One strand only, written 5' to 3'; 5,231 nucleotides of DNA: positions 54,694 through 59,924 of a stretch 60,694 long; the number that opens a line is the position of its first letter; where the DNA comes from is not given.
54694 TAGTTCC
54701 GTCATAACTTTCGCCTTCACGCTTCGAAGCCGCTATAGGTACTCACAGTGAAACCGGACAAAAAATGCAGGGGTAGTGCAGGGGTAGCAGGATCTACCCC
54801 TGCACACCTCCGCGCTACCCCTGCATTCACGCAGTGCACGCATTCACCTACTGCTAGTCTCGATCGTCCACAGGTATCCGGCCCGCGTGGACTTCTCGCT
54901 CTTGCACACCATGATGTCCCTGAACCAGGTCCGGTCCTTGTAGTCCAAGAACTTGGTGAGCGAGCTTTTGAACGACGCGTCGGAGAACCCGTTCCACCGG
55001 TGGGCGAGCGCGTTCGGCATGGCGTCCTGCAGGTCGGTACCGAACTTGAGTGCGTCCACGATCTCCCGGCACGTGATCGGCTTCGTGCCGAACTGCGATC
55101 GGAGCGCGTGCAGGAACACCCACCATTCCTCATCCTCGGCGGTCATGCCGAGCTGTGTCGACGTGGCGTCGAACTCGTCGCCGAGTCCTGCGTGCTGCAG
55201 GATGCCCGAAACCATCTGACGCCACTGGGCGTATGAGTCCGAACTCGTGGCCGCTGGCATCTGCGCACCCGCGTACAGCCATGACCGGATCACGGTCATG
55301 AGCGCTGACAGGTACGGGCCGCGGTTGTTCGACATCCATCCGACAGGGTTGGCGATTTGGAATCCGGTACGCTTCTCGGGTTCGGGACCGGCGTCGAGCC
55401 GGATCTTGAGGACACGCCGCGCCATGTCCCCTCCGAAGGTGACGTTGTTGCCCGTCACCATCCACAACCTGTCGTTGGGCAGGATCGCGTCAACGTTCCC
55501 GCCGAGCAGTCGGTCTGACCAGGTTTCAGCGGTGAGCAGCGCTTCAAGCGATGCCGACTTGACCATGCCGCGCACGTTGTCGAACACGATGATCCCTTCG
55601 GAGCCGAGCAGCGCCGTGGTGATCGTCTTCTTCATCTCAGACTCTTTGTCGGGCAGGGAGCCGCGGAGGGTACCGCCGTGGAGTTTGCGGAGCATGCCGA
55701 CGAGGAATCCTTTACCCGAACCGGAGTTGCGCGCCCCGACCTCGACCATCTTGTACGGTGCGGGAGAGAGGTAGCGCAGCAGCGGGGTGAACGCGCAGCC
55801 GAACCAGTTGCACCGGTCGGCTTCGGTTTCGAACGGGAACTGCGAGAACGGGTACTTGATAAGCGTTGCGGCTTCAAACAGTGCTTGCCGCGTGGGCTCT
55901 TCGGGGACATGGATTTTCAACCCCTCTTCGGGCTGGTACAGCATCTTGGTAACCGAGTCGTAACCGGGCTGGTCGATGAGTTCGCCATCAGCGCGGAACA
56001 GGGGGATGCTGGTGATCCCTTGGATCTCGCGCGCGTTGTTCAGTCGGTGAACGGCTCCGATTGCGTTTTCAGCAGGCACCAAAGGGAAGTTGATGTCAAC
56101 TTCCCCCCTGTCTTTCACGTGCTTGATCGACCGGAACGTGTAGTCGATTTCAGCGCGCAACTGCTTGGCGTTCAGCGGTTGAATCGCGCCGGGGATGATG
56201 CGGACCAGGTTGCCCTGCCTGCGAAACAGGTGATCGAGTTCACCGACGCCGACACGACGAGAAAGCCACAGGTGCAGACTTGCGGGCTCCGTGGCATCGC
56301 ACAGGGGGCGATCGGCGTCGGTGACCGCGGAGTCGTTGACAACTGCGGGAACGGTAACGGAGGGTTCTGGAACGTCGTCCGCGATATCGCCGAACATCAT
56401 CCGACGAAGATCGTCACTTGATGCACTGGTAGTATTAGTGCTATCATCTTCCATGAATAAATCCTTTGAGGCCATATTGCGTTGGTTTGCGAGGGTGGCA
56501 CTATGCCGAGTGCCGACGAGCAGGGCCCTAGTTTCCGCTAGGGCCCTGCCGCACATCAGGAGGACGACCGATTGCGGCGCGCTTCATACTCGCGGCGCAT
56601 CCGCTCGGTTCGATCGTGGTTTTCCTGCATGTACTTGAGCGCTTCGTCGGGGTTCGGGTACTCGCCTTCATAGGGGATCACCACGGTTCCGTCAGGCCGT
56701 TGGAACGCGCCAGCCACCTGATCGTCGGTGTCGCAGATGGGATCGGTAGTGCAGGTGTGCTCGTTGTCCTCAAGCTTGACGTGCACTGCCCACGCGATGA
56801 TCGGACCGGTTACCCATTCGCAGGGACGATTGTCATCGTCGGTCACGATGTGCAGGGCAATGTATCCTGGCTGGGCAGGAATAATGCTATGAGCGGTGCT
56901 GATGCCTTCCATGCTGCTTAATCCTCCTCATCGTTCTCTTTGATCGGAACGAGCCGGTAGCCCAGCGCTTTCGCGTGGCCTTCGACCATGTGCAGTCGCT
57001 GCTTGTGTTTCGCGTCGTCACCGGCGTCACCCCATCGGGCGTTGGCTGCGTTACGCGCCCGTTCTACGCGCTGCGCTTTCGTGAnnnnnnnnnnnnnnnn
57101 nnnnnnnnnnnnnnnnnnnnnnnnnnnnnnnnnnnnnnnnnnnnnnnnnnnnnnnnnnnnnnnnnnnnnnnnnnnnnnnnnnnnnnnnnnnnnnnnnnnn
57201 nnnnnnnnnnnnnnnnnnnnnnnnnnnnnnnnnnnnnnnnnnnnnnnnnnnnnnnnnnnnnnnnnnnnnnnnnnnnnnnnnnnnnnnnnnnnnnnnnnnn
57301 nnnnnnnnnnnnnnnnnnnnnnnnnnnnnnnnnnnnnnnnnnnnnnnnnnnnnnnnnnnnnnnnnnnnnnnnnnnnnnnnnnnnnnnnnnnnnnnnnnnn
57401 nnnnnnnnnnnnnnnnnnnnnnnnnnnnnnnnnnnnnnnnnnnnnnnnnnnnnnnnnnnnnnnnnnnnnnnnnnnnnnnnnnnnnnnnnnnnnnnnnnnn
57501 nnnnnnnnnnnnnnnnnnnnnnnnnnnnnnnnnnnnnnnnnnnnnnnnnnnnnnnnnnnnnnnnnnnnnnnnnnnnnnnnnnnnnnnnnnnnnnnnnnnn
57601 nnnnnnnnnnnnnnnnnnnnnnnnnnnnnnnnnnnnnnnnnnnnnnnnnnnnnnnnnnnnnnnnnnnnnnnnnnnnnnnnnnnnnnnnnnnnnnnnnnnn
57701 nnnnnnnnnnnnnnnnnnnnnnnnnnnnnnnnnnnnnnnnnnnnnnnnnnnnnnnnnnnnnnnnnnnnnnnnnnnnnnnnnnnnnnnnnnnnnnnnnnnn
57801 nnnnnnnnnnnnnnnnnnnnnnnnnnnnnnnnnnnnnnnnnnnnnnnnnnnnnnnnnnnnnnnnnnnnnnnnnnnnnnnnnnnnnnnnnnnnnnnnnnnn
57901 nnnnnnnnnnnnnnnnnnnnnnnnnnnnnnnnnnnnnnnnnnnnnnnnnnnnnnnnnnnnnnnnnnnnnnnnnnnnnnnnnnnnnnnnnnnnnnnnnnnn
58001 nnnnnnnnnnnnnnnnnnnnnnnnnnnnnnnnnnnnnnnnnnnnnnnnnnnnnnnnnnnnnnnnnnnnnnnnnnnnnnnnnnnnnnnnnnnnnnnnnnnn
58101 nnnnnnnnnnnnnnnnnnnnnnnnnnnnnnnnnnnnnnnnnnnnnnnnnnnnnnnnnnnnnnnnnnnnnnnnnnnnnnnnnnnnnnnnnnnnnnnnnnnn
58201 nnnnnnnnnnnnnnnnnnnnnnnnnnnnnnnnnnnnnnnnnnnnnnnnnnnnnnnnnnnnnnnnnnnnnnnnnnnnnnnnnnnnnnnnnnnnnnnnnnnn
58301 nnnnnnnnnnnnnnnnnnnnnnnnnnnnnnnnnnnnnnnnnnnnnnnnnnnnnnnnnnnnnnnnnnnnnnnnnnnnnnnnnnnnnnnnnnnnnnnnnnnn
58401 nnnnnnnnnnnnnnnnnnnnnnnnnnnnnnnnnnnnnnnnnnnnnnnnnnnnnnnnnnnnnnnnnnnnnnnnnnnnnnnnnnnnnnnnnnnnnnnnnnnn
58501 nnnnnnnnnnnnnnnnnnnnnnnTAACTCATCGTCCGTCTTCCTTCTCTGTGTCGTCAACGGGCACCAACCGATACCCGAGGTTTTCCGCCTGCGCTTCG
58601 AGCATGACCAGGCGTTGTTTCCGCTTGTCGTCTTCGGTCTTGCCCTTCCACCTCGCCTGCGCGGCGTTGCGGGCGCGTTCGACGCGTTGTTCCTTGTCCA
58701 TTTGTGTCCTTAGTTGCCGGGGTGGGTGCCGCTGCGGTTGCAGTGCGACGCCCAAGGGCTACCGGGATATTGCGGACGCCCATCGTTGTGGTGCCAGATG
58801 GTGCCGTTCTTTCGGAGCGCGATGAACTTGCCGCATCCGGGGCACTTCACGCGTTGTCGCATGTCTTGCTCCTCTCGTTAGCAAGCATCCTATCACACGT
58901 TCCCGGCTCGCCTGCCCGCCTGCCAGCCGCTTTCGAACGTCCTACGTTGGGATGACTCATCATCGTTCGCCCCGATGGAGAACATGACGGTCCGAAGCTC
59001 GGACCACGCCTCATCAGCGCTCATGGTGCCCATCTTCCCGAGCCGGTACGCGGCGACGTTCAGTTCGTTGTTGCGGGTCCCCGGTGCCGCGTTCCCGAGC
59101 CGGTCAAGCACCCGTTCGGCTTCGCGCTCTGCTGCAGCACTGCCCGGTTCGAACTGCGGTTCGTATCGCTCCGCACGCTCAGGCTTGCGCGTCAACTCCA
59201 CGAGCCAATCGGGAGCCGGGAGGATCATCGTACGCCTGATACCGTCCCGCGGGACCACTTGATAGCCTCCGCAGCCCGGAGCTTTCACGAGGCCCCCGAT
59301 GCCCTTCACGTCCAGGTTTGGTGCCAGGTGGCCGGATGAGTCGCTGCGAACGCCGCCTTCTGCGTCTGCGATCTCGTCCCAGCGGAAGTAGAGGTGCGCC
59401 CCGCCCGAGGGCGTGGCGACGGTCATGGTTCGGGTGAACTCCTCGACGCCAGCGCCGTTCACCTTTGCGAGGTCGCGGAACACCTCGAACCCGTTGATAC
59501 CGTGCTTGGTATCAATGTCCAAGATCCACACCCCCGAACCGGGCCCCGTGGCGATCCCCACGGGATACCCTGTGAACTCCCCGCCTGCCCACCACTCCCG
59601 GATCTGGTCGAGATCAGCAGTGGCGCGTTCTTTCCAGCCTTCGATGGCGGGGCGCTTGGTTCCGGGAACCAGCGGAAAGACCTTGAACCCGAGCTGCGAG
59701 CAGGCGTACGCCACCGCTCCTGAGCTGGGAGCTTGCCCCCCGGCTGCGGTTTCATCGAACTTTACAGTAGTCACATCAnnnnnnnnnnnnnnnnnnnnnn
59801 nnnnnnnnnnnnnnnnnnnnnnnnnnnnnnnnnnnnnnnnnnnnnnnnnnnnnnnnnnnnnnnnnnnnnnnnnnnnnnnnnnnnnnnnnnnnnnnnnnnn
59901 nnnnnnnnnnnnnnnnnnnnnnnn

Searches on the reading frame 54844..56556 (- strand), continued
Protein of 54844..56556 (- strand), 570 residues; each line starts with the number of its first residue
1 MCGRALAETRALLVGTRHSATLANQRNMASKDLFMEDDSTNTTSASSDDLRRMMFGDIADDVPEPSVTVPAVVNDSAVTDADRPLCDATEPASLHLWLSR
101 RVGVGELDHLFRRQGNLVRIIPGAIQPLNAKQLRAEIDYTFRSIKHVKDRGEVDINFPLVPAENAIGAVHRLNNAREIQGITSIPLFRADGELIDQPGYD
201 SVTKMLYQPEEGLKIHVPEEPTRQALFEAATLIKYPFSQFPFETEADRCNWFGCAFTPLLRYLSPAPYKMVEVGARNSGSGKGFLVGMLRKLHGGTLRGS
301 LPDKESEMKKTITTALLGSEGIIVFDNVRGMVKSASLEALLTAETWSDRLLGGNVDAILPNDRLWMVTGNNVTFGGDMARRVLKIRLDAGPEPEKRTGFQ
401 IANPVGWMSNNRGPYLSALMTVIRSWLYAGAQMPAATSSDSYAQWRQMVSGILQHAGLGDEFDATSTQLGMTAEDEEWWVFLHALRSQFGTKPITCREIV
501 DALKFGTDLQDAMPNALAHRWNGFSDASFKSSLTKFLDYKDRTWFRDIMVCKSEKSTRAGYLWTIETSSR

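Call 66: find_encoding_contigs(protein=P0062, flank=3000, max_places=1)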
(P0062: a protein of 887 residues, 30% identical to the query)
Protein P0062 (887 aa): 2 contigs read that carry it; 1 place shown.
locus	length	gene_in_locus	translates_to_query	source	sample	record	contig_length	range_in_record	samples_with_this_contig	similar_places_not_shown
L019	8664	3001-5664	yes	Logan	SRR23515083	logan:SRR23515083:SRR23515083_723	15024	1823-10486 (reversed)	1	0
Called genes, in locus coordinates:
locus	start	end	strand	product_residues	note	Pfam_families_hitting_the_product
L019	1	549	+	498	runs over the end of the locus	PF00239:Resolvase, PF07508:Recombinase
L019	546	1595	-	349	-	PF01381:HTH_3 (faint), PF13560:HTH_31 (weak)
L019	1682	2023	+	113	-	PF12844:HTH_19 (weak), PF13560:HTH_31, PF01381:HTH_3, PF13443:HTH_26 (weak)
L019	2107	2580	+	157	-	-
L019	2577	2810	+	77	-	-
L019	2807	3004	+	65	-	-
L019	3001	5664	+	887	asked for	PF09250:Prim-Pol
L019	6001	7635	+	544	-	PF00270:DEAD, PF04851:ResIII, PF00271:Helicase_C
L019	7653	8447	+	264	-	-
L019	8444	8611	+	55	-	-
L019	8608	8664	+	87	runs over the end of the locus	-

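Call 75: get_annotated_region(hit=H2, flank=2500)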
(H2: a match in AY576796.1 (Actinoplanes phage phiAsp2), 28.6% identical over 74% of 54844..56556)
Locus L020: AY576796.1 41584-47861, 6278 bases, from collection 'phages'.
description: Actinoplanes phage phiAsp2, complete genome.
organism: Actinoplanes phage phiAsp2 (NCBI taxid 279303)
taxonomy: Viruses; Duplodnaviria; Heunggongvirae; Uroviricota; Caudoviricetes
host: -; source: -; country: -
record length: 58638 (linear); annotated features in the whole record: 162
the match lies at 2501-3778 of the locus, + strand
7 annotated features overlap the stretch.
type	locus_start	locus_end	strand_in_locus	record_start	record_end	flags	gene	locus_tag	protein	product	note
CDS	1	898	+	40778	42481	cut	pas53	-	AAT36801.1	Pas53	hypothetical protein; putative helicase; similar to Salmonella enterica subsp. enterica serovar Typhi str. CT18 ...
regulatory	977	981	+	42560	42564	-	pas54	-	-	ribosome_binding_site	-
CDS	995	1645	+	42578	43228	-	pas54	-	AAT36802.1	Pas54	hypothetical protein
regulatory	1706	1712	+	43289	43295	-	pas55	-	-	ribosome_binding_site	-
CDS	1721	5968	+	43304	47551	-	pas55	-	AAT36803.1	Pas55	hypothetical protein; putative DNA polymerase; similar to Mycobacteriophage Bxb1 gp41 encoded by GenBank Accession ...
regulatory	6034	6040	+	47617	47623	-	pas56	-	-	ribosome_binding_site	-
CDS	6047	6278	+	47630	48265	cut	pas56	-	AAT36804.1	Pas56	hypothetical protein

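Call 81: find_related_loci(query=A3, collection=genome_contigs, flank=3000)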
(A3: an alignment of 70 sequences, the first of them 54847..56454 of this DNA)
Query A3 (536 aa) in genome_contigs; peptide patterns used: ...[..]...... (x = any residue, [..] = any of these).
334 stretches matched a pattern; 294 encode a relative of the query (tblastn E <= 1e-3); the best 80 are kept; 80 distinct loci.
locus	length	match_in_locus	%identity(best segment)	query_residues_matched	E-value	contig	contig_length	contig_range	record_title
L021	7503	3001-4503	37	49-516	1e-97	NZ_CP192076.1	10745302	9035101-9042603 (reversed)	Actinoplanes sp. CA-142083 chromosome, complete genome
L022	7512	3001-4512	36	63-534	2e-95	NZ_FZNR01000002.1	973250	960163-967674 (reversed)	Actinoplanes regularis strain DSM 43151, whole genome shotgun sequence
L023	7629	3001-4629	35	36-535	3e-93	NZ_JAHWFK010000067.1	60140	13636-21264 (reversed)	Paractinoplanes polyasparticus strain TRM66264-DLM contig67, whole genome shotgun sequence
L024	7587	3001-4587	37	44-535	6e-90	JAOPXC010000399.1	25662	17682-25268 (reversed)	MAG: Nocardioides sp. isolate RYN_190 scaffold_143175, whole genome shotgun sequence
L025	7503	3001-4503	36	63-534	5e-88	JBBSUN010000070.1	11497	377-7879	MAG: Mycobacteriales bacterium isolate SVL2_sbin.47 SVL2_sbin.47_k141_761998_length_11497_cov_51.2804, whole genome shot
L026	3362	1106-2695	35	47-533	4e-88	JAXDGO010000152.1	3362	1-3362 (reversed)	MAG: Solirubrobacteraceae bacterium isolate BP_502 scaffold_1213277, whole genome shotgun sequence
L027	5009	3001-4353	38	48-469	2e-86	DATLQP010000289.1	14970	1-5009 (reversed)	MAG TPA_asm: Propionibacteriaceae bacterium isolate SMAG_U13881 k141_628663, whole genome shotgun sequence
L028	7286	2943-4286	40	43-469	5e-84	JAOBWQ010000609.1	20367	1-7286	MAG: Ilumatobacteraceae bacterium isolate RYN_42 scaffold_1990883, whole genome shotgun sequence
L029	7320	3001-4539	34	49-520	1e-82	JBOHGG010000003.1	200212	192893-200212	MAG: Pseudonocardiaceae bacterium isolate SE1520_concoct.bin.16 NODE_6_length_200212_cov_11.058085, whole genome shotgun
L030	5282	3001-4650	33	22-536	3e-82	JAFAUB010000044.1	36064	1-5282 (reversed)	MAG: Pseudonocardiales bacterium isolate CP_BM_ER_R9_27 BM_ER_R9_k147_2022517, whole genome shotgun sequence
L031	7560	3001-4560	35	49-535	5e-81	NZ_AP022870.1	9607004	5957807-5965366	Phytohabitans flavus strain NBRC 107702 chromosome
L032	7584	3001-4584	33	47-510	6e-80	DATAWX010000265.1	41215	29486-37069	MAG TPA_asm: Pseudonocardiaceae bacterium isolate SMAG_U5637 k141_1791858, whole genome shotgun sequence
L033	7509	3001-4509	38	63-533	4e-100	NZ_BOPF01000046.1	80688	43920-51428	Virgisporangium aliadipatigenens strain NBRC 105644 sequence046, whole genome shotgun sequence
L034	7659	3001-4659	31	31-536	1e-72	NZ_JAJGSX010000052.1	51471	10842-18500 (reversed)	Pseudonocardia sp. TRM90224 contig52, whole genome shotgun sequence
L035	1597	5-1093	37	183-535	2e-76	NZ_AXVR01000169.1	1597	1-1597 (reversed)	Salinispora cortesiana strain CNY-202 K228DRAFT_scaffold00169.169_C, whole genome shotgun sequence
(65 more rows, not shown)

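Call 90: search_dna_similar(query=window:54847-56454:-, collection=plasmids, mode=protein, max_rows=15)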
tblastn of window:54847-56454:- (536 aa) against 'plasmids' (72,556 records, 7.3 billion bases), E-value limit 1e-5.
Records with a match: 22; places in all: 24; records where one place covers at least 80% of the query: 2.
Best place of each record, by identity: <60% 22.
By first word of the organism name: Cereibacter 7; Streptomyces 6; Methylobacterium 2; Psychrobacter 2; Nonomuraea 1; Saccharopolyspora 1; Methanothrix 1; Azospirillum 1; Legionella 1.
By predicted mobility (MOB-suite, as given by PLSDB): non-mobilizable 13; mobilizable 8; conjugative 1.
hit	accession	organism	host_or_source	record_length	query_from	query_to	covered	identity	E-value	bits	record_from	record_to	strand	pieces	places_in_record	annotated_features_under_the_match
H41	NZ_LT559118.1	Nonomuraea gerenzanensis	-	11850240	91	524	81%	30.4%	5e-48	186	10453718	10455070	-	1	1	none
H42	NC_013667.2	Streptomyces sp. Y27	-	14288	130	533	75%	31.6%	3e-47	184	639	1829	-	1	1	hypothetical protein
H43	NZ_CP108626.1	Streptomyces rubiginosohelvolus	-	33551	143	533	73%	32.6%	3e-51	196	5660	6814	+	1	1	hypothetical protein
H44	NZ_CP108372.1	Streptomyces sp. NBC_01335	-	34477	144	536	73%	32.4%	5e-54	204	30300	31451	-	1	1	bifunctional DNA primase/polymerase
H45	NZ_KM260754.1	Saccharopolyspora endophytica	-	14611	93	474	71%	32.8%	8e-50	192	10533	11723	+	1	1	hypothetical protein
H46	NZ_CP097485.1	Methylobacterium tardum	single cell,freshwater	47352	75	503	80%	27.4%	1e-18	97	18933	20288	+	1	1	PriCT-2 domain-containing protein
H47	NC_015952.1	Streptomyces violaceusniger Tu 4113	-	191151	50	456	76%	28.8%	4e-28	127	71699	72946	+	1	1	hypothetical protein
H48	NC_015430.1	Methanothrix soehngenii GP6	-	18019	76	480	76%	26.1%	1e-21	107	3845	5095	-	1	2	hypothetical protein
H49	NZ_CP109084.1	Streptomyces cyaneofuscatus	-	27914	144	467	60%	32.5%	6e-40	162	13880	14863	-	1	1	hypothetical protein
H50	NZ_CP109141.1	Streptomyces cyaneofuscatus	-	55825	144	467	60%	32.5%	7e-40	162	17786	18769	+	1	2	hypothetical protein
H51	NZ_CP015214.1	Cereibacter sphaeroides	Cereibacter sphaeroides 2.4.1,single ...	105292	131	451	60%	32.0%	4e-22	132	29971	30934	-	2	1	DNA primase small subunit domain-containing protein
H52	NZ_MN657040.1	Psychrobacter sp.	-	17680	82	467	72%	26.5%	5e-28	126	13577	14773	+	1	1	hypothetical protein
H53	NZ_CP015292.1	Cereibacter sphaeroides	Cereibacter sphaeroides 2.4.1,single ...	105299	131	451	60%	31.5%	1e-24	116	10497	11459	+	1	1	DNA primase small subunit domain-containing protein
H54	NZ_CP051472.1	Cereibacter sphaeroides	cell culture,laboratory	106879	131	451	60%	31.5%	1e-24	116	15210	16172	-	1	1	DNA primase small subunit domain-containing protein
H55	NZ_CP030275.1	Cereibacter sphaeroides 2.4.1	cell culture,laboratory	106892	131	451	60%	31.5%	1e-24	116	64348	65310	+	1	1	DNA primase small subunit domain-containing protein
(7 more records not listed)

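Call 93: get_annotated_region(hit=H42, flank=2500)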
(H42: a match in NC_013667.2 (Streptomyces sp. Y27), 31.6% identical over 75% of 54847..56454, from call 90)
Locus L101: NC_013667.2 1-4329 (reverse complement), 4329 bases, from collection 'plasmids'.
description: Streptomyces sp. Y27 plasmid pWTY27, complete sequence
organism: Streptomyces sp. Y27 (NCBI taxid 701045)
taxonomy: Bacteria; Actinomycetota; Actinomycetes; Kitasatosporales; Streptomycetaceae; Streptomyces; Streptomyces sp. Y27
host: -; source: -; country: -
typing (MOB-suite, as given by PLSDB): non-mobilizable
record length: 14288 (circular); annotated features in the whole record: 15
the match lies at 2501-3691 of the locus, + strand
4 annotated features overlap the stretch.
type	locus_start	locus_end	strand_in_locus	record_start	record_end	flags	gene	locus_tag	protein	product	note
CDS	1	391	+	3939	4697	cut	-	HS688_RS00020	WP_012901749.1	GntR family transcriptional regulator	-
CDS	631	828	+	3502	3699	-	-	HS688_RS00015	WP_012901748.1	helix-turn-helix domain-containing protein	-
CDS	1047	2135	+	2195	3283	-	-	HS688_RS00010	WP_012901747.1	bifunctional DNA primase/polymerase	-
CDS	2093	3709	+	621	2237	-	-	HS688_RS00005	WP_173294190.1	hypothetical protein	-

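Call 100: search_protein_representatives(protein=window:54847-56454:-)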
Query: 536 residues. Proteins with E-value up to 0.001 (for the whole library): 18493; up to 1e-10: 14454; up to 1e-30: 4957. The best 150 are listed.
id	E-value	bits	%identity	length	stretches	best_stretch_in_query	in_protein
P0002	0.0e+00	1089.4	88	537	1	11-535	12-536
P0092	3.6e-101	356.3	40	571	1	76-531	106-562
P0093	8.9e-101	354.9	38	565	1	60-533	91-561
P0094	3.9e-96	339.6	39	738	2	122-533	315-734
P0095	9.0e-95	335.1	42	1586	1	88-514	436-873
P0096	1.2e-94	334.8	42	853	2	88-471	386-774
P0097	3.7e-93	329.8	44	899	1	136-481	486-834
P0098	1.2e-92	328.1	41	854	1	123-524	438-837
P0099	8.3e-92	325.3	43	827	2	118-468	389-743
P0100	2.1e-90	320.7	40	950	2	95-532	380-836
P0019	3.6e-90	319.9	43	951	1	136-520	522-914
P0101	4.9e-90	319.5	37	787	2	67-532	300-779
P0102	1.8e-89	317.6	42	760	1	82-503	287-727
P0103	2.1e-89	317.4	38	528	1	49-531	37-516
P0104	6.0e-89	315.9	42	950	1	43-468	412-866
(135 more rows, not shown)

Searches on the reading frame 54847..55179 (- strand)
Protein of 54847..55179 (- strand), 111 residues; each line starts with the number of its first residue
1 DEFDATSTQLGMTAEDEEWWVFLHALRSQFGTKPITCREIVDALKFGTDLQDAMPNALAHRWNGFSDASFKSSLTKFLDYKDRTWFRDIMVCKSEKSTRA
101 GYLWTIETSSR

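Call 50: predict_structure(alignment_id=A2)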
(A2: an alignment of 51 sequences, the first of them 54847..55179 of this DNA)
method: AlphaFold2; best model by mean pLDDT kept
length: 111 residues; sequences in the alignment: 51
mean_pLDDT: 79.7   pTM: 0.69
mean pLDDT of the five models: 79.7, 79.5, 79.0, 78.0, 76.4
residues with pLDDT >= 90: 7; 70-90: 86; 50-70: 9; < 50: 9
segments of 3 or more residues with pLDDT < 50: 4-9
pLDDT, mean of each block of 10 residues (from residue 1): 45 79 90 88 83 85 75 86 86 79 83 44
secondary structure, 60 per line:
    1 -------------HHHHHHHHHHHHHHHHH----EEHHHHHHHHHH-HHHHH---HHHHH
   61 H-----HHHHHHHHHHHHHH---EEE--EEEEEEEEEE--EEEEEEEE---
elements in order: H14-30 H37-46 H48-52 H56-61 H67-80 E84-86 E89-98 E101-108

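Call 52: fold_search(model_id=the predicted structure, library=pdb)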
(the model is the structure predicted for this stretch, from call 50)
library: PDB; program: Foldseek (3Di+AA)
matches with E <= 10: 156; with E <= 0.001: 0
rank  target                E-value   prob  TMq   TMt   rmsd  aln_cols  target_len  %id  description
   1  7abi_7                2.4e-01  0.54  0.38  0.21   5.8        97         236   18  Human pre-Bact-2 spliceosome (released 2021-02-10)
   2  2v1n_MODEL_1_A        4.0e-01  0.47  0.43  0.43  11.1       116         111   16  SOLUTION STRUCTURE OF THE REGION 51-160 OF HUMAN KIN17 REVEALS A WINGED HELIX FOLD (released 2007-11-27)
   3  4l9f                  5.1e-01  0.10  0.20  0.20   9.7        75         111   17  Structure of a SeMet derivative of PpsR Q-PAS1 from Rb. sphaeroides (released 2014-02-12)
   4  9bcx_B                5.4e-01  0.23  0.37  0.13   6.7       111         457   12  Cryo-EM structure of the S. cerevisiae ORC-Cdc6-Mcm2-7-DNA complex with a fully closed Mcm2-Mcm5 DNA entry gate (released 2025-01-01)
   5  6v39_M                5.8e-01  0.09  0.24  0.23  14.0       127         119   20  Cryo-EM structure of the Acinetobacter baumannii Ribosome: 70S with P-site tRNA (released 2020-02-05)
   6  6yhs_J                6.1e-01  0.09  0.25  0.24  13.7       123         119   18  Acinetobacter baumannii ribosome-amikacin complex - 50S subunit (released 2020-09-16)
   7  9i5t_Q                6.5e-01  0.09  0.23  0.21  13.4       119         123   13  50S subunit of P. gingivalis ribosome with Lefamulin (released 2025-08-20)
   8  1yqa_MODEL_1_A        8.9e-01  0.21  0.35  0.41   5.1        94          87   14  Engineering the structural stability and functional properties of the GI domain into the intrinsically unfolde (released 2005-05-24)
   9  9tvu_N                1.2e+00  0.09  0.27  0.26  13.4       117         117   17  Structure of the Chlamydomonas reinhardtii chlororibosome (released 2026-02-18)
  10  4cic_A                1.4e+00  0.20  0.33  0.29   6.5        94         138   12  T. potens IscR (released 2014-05-28)
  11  6w6p_O                1.4e+00  0.06  0.25  0.22  14.1       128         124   11  MultiBody Refinement of 70S Ribosome from Enterococcus faecalis (released 2020-10-14)
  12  9qt5_N                1.4e+00  0.06  0.24  0.23  13.7       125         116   14  Structure of the 50S ribosomal subunit from the antibiotic-producing bacterium Streptomyces fradiae (released 2025-05-14)
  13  8a22_Al               1.5e+00  0.08  0.27  0.18  13.8       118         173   14  Structure of the mitochondrial ribosome from Polytomella magna (released 2022-11-16)
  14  6ncl_a0               1.8e+00  0.11  0.29  0.32   6.1        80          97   14  Near-atomic structure of icosahedrally averaged PBCV-1 capsid (released 2019-01-30)
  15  5o60_O                1.9e+00  0.07  0.27  0.26  13.9       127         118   12  Structure of the 50S large ribosomal subunit from Mycobacterium smegmatis (released 2017-07-12)
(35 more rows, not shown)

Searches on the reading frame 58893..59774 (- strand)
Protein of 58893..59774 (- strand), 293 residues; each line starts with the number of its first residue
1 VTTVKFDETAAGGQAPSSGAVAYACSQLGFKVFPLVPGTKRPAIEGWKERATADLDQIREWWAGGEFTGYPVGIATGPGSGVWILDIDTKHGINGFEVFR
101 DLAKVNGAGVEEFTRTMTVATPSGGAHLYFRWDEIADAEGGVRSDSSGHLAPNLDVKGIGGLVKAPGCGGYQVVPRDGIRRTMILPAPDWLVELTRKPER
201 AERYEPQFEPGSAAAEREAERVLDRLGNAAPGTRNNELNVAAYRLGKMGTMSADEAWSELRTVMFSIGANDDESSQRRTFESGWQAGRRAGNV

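Call 10: search_protein_families(library=pfam, proteins=[window:58893-59774:-], max_evalue=0.01)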
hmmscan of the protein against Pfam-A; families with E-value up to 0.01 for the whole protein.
window:58893-59774:- (293 aa): 1 family
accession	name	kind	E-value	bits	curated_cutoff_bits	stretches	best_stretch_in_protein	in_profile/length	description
PF09250.16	Prim-Pol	-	8.3e-27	95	22.8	1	25-190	4-158/158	Bifunctional DNA primase/polymerase, N-terminal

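Call 11: search_protein_families(library=phrogs, proteins=[window:58893-59774:-], max_evalue=0.01)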
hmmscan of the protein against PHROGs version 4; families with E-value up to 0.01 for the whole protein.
window:58893-59774:- (293 aa): 8 families
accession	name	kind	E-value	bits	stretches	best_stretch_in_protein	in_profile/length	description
phrog_1156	-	DNA, RNA and nucleotide metabolism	4.2e-20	72.9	1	29-212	24-200/855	DNA primase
phrog_5852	-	DNA, RNA and nucleotide metabolism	1.6e-18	67.9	1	21-167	70-217/242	DNA polymerase/primase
phrog_695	-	DNA, RNA and nucleotide metabolism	2.7e-14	53.9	1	20-289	10-270/704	DNA polymerase/primase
phrog_906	-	DNA, RNA and nucleotide metabolism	1.2e-11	45.1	1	50-209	87-257/872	DNA polymerase/primase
phrog_3022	-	DNA, RNA and nucleotide metabolism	2.2e-11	43.9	1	46-261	44-248/788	DNA primase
phrog_19930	-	DNA, RNA and nucleotide metabolism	1.7e-06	27.6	1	21-133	13-123/865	DNA polymerase/primase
phrog_5177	-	DNA, RNA and nucleotide metabolism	2.1e-06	26.9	1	22-157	24-146/876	DNA polymerase/primase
phrog_10729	-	DNA, RNA and nucleotide metabolism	1.5e-05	24.5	1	19-93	17-88/722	DNA polymerase/primase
